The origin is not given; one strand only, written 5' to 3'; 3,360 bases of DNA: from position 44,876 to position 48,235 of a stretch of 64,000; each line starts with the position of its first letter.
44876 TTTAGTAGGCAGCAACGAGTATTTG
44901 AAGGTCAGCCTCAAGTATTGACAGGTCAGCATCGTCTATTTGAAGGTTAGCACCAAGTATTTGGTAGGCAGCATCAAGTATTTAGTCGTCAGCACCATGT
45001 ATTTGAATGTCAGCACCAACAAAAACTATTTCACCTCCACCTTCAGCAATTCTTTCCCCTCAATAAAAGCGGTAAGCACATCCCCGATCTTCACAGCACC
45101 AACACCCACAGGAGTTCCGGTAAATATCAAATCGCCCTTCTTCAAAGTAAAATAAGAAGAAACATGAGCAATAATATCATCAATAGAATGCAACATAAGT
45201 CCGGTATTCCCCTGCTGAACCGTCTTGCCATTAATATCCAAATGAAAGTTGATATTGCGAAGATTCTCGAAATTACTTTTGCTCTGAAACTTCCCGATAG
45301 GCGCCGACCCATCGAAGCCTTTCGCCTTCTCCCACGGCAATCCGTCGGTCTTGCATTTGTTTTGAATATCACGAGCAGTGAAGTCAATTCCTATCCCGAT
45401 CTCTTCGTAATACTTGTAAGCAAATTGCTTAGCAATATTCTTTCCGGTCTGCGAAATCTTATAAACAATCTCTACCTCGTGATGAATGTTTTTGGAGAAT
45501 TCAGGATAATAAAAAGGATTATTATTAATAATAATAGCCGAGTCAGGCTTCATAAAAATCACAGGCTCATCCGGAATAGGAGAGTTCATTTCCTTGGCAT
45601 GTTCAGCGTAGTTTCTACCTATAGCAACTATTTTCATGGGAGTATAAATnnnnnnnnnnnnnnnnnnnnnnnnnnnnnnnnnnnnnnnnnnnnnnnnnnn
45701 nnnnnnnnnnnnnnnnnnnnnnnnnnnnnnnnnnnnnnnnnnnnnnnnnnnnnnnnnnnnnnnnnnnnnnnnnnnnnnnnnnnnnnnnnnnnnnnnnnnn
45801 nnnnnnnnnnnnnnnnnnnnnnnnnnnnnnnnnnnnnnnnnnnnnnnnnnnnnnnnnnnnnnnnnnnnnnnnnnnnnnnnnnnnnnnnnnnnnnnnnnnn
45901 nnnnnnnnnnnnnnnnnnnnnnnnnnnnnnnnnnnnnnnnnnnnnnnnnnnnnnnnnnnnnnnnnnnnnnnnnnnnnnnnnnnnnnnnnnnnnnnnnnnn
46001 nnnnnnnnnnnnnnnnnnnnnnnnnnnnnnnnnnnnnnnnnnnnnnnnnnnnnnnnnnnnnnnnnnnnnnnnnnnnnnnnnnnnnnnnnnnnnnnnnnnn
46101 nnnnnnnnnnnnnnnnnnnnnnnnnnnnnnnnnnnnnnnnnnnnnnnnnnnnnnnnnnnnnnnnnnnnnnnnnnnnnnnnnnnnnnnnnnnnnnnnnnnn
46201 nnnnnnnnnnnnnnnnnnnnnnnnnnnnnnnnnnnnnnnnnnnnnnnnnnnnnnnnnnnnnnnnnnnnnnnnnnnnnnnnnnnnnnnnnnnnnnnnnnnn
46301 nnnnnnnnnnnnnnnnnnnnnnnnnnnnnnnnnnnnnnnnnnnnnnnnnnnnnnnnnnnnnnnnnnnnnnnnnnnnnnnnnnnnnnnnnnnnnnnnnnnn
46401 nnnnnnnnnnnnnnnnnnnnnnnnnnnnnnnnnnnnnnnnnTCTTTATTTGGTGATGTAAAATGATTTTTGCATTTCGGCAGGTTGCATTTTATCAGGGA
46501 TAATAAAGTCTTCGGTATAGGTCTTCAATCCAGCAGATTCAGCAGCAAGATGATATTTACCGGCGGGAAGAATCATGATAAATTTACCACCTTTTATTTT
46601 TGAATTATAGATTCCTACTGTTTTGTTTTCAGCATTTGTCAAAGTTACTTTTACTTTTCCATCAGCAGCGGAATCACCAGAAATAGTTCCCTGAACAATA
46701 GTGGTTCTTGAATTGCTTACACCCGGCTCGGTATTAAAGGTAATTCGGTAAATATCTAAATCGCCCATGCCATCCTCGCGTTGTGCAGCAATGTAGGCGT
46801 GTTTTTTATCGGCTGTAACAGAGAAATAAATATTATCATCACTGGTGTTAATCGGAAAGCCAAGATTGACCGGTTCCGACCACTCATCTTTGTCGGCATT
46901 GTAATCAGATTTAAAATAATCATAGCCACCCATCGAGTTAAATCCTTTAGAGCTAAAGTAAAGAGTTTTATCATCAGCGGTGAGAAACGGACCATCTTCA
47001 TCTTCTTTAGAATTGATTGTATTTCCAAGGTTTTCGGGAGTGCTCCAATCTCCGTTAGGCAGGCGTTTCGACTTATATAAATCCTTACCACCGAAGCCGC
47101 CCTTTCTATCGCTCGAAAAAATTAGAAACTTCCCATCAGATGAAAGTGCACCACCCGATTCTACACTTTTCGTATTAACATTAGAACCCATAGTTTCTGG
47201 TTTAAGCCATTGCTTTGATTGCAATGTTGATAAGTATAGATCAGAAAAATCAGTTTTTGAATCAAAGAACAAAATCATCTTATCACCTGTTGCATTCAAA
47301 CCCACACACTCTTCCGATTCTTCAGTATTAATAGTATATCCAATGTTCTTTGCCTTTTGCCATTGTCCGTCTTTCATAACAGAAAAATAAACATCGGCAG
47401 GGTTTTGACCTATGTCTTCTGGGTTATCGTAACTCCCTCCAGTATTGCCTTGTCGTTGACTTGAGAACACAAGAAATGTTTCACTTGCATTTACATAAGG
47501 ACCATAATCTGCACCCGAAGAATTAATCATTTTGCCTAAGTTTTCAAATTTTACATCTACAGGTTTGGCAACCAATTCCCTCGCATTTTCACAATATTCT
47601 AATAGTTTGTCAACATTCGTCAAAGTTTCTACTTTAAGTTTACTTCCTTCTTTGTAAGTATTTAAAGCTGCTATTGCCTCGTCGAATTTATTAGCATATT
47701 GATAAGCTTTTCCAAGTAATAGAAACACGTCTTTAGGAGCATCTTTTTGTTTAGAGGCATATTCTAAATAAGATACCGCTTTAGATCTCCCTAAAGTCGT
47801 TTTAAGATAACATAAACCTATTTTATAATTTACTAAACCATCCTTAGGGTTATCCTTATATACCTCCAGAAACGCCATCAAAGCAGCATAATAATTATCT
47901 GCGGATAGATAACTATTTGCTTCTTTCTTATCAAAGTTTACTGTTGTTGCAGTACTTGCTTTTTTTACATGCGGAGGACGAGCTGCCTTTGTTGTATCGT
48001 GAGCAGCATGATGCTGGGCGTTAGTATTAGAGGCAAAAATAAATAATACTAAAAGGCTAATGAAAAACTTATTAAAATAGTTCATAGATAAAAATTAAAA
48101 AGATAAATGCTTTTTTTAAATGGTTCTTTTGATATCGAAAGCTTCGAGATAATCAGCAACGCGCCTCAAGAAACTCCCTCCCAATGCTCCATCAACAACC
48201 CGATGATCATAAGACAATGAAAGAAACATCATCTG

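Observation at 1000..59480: Thirteen intergenic tandem arrays with a strict 21/42-bp period, each with a different unit sequence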

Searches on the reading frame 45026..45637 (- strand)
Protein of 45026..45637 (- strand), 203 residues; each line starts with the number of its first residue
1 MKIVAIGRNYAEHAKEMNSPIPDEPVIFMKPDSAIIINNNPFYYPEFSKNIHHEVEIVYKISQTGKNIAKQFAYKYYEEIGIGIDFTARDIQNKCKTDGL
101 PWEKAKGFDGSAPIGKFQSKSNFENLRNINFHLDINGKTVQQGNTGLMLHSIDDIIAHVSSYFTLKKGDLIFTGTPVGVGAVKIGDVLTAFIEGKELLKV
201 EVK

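Call 14: search_protein_families(library=pfam, proteins=[window:45026-45637:-], max_evalue=0.00001)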
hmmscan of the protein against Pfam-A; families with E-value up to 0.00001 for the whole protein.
window:45026-45637:- (203 aa): 1 family
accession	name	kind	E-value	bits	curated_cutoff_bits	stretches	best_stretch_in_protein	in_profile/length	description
PF01557.24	FAA_hydrolase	-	4e-50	170.9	23.9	1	2-195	1-206/214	Fumarylacetoacetate (FAA) hydrolase C-terminal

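Call 51: find_encoding_contigs(protein=window:45026-45637:-, flank=2500, max_places=10)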
Protein window:45026-45637:- (203 aa): 9 contigs read that carry it; 4 places shown.
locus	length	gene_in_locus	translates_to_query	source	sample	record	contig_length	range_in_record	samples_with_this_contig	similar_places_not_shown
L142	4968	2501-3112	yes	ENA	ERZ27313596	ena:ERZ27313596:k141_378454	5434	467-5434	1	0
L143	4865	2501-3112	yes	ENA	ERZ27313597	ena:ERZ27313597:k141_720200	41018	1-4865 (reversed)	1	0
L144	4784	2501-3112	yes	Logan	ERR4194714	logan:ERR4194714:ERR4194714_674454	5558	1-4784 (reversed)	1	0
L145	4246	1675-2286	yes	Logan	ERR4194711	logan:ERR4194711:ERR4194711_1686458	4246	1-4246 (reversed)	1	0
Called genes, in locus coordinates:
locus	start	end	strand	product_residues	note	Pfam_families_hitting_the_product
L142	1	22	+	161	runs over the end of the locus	?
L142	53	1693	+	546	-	PF24681:Kelch_KLHDC2_KLHL20_DRC7 (weak), PF07676:PD40 (weak)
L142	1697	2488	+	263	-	PF00929:RNase_T, PF13482:RNase_H_2 (faint), PF20600:ExoX-like_C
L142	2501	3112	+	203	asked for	PF01557:FAA_hydrolase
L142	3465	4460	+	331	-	-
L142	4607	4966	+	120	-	?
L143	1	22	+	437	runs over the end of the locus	PF00364:Biotin_lipoyl, PF02817:E3_binding, PF00198:2-oxoacid_dh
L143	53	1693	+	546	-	PF24681:Kelch_KLHDC2_KLHL20_DRC7 (weak), PF07676:PD40 (weak)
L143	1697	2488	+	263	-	PF00929:RNase_T, PF13482:RNase_H_2 (faint), PF20600:ExoX-like_C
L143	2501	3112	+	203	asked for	PF01557:FAA_hydrolase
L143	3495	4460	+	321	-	-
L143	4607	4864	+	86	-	?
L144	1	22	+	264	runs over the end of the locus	?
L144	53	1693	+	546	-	PF24681:Kelch_KLHDC2_KLHL20_DRC7 (weak), PF07676:PD40 (weak)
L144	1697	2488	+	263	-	PF00929:RNase_T, PF13482:RNase_H_2 (faint), PF20600:ExoX-like_C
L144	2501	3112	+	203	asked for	PF01557:FAA_hydrolase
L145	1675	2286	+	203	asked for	PF01557:FAA_hydrolase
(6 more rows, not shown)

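Call 61: find_homologous_proteins(query=window:45026-45637:-, max_evalue=1e-40)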
Query window:45026-45637:- (203 aa): 7998 proteins with E <= 1e-40 among 8000 candidates; the best 120 are listed.
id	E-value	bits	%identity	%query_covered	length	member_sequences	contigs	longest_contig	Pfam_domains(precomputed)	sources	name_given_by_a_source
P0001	5.2e-132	456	100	100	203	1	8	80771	PF01557.24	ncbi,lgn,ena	-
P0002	1.2e-115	402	88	100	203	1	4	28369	PF01557.24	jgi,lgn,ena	jgi:acylpyruvate hydrolase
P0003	2.9e-115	401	85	100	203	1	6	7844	PF01557.24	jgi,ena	jgi:2-keto-4-pentenoate hydratase/2-oxohepta-3-ene-1,7-dioic acid hydratase in catechol pathway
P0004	1.2e-114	399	87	100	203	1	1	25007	PF01557.24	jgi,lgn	-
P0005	2.6e-114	398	85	100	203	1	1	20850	PF01557.24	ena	-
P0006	4.5e-111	387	84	100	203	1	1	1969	PF01557.24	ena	-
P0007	4.9e-111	387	83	100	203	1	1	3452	PF01557.24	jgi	jgi:acylpyruvate hydrolase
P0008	1.8e-109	382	82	100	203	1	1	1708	PF01557.24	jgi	jgi:2-keto-4-pentenoate hydratase/2-oxohepta-3-ene-1,7-dioic acid hydratase in catechol pathway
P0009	1.4e-108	379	81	100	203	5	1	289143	PF01557.24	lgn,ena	-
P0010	1.5e-103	363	79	100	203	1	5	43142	PF01557.24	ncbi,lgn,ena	ncbi:MAG: fumarylacetoacetate hydrolase family protein [Bacteroidota bacterium]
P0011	8.6e-102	357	78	100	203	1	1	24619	PF01557.24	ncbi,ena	-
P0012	2.7e-91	323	69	100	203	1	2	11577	PF01557.24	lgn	-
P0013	6.1e-91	322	69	100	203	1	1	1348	PF01557.24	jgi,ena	jgi:2-keto-4-pentenoate hydratase/2-oxohepta-3-ene-1,7-dioic acid hydratase in catechol pathway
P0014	6.2e-91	322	71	100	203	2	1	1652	PF01557.24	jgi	jgi:2-keto-4-pentenoate hydratase/2-oxohepta-3-ene-1,7-dioic acid hydratase in catechol pathway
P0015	7.1e-91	321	69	100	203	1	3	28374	PF01557.24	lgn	-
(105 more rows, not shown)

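Call 62: find_encoding_contigs(protein=P0009, flank=10000, max_places=2)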
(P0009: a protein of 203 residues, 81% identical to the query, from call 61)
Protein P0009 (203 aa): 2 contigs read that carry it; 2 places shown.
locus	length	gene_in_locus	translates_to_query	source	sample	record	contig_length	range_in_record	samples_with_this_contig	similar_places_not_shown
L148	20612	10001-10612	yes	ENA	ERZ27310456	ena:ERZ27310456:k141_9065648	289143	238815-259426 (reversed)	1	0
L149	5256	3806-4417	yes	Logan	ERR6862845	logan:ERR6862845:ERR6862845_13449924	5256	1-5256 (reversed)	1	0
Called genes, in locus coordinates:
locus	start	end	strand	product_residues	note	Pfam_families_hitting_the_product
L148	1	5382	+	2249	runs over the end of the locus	PF15902:Sortilin-Vps10 (weak), PF00801:PKD (weak), PF18911:PKD_4, PF19408:PKD_6, PF18962:Por_Secre_tail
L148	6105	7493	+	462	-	PF00364:Biotin_lipoyl, PF02817:E3_binding, PF00198:2-oxoacid_dh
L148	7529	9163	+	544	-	PF13432:TPR_16 (faint), PF07676:PD40 (weak)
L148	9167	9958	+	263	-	PF00929:RNase_T, PF20600:ExoX-like_C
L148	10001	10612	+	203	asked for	PF01557:FAA_hydrolase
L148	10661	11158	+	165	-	PF03168:LEA_2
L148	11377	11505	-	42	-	-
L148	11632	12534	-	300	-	PF00781:DAGK_cat, PF19279:YegS_C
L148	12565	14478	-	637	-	PF00884:Sulfatase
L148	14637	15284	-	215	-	-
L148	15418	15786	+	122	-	-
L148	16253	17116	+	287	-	PF00140:Sigma70_r1_2, PF04542:Sigma70_r2, PF04539:Sigma70_r3, PF04545:Sigma70_r4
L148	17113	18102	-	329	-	PF00487:FA_desaturase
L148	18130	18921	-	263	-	PF03279:Lip_A_acyltrans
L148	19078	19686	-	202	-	PF13500:AAA_26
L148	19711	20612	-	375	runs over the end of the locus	PF00155:Aminotran_1_2, PF01053:Cys_Met_Meta_PP (weak)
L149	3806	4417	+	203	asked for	PF01557:FAA_hydrolase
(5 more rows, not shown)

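Call 63: find_encoding_contigs(protein=P0002, flank=10000, max_places=2)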
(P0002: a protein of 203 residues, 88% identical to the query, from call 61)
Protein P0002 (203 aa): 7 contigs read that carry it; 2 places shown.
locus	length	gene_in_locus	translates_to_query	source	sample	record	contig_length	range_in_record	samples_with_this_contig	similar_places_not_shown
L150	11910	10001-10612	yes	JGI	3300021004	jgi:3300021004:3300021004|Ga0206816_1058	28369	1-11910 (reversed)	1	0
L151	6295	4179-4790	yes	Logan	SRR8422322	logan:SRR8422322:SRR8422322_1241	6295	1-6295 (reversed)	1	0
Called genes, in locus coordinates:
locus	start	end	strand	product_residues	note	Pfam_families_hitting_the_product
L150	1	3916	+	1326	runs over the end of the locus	PF23585:DUF7137 (faint), PF13573:SprB, PF25778:DUF7948, PF06739:SBBP (faint), PF18962:Por_Secre_tail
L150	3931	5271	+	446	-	PF12768:Rax2 (faint), PF18962:Por_Secre_tail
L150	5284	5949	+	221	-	PF18962:Por_Secre_tail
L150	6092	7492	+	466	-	PF00364:Biotin_lipoyl, PF02817:E3_binding (weak), PF00198:2-oxoacid_dh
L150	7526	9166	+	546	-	PF07676:PD40 (weak)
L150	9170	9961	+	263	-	PF00929:RNase_T, PF13482:RNase_H_2 (faint), PF20600:ExoX-like_C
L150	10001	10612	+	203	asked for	PF01557:FAA_hydrolase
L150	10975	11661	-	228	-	PF02470:MlaD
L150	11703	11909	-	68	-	?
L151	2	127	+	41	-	?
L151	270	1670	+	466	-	PF00364:Biotin_lipoyl, PF02817:E3_binding (weak), PF00198:2-oxoacid_dh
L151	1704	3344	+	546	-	PF07676:PD40 (weak)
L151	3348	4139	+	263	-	PF00929:RNase_T, PF13482:RNase_H_2 (faint), PF20600:ExoX-like_C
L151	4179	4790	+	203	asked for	PF01557:FAA_hydrolase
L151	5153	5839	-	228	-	PF02470:MlaD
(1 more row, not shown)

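Call 64: find_encoding_contigs(protein=P0010, flank=10000, max_places=2)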
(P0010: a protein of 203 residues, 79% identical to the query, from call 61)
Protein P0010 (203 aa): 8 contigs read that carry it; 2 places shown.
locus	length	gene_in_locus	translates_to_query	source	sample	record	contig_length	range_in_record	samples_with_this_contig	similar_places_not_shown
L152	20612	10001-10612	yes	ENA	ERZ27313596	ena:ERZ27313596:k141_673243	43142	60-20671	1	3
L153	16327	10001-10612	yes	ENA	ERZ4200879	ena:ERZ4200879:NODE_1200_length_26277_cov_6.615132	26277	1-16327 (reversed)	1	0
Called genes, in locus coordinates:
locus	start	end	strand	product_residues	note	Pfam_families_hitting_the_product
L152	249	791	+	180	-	PF04542:Sigma70_r2, PF08281:Sigma70_r4_2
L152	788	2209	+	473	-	PF13490:zf-HC2 (weak), PF07719:TPR_2 (faint), PF00515:TPR_1 (faint), PF12895:ANAPC3 (faint), PF13174:TPR_6 (faint), PF14559:TPR_19 (faint)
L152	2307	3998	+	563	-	PF26696:PTL_trimer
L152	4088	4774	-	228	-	-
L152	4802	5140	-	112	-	-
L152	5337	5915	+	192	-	-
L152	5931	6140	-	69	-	-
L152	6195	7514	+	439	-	PF00364:Biotin_lipoyl, PF02817:E3_binding, PF00198:2-oxoacid_dh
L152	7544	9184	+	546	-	PF13432:TPR_16 (faint), PF07676:PD40 (faint)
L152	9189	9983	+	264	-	PF00929:RNase_T, PF20600:ExoX-like_C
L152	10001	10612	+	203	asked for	PF01557:FAA_hydrolase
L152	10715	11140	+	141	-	-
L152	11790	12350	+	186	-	-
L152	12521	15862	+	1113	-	PF17757:UvrB_inter, PF02559:CarD_TRCF_RID, PF00270:DEAD, PF04851:ResIII, PF22590:Cas3-like_C_2 (faint), PF00271:Helicase_C, PF03461:TRCF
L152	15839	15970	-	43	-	-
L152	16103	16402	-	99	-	-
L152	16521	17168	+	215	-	-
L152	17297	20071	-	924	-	PF00675:Peptidase_M16, PF05193:Peptidase_M16_C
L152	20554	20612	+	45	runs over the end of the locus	-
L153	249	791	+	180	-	PF04542:Sigma70_r2, PF08281:Sigma70_r4_2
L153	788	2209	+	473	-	PF13490:zf-HC2 (weak), PF07719:TPR_2 (faint), PF00515:TPR_1 (faint), PF12895:ANAPC3 (faint), PF13174:TPR_6 (faint), PF14559:TPR_19 (faint)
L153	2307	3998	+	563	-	PF26696:PTL_trimer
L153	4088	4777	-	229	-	-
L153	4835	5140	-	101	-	-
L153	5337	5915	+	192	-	-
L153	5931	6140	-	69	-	-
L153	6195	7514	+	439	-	PF00364:Biotin_lipoyl, PF25997:BSH_YhbJ (faint), PF02817:E3_binding, PF00198:2-oxoacid_dh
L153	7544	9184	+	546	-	PF13432:TPR_16 (faint), PF07676:PD40 (weak)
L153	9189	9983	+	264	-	PF00929:RNase_T, PF13482:RNase_H_2 (faint), PF20600:ExoX-like_C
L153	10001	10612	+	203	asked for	PF01557:FAA_hydrolase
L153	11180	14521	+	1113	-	PF17757:UvrB_inter, PF02559:CarD_TRCF_RID, PF00270:DEAD, PF04851:ResIII, PF22590:Cas3-like_C_2 (faint), PF00271:Helicase_C, PF03461:TRCF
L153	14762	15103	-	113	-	-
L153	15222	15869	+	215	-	-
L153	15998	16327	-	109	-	?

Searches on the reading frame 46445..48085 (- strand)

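Call 19: search_protein_families(library=ncbifam, proteins=[window:46445-48085:-], max_evalue=1e-10)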
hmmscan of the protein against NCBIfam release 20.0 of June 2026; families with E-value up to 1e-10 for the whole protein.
window:46445-48085:- (546 aa): 2 families
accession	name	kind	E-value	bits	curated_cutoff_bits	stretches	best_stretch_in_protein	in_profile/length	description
NF053607.1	CHU_0125_OmpA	equivalog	1.7e-53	182.1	620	1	53-533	23-498/639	CHU_0125 family OmpA-like outer membrane integrity protein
NF052230.1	T9SS_PorE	exception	7e-48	163.4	600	1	48-499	17-468/648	PorE family type IX secretion system protein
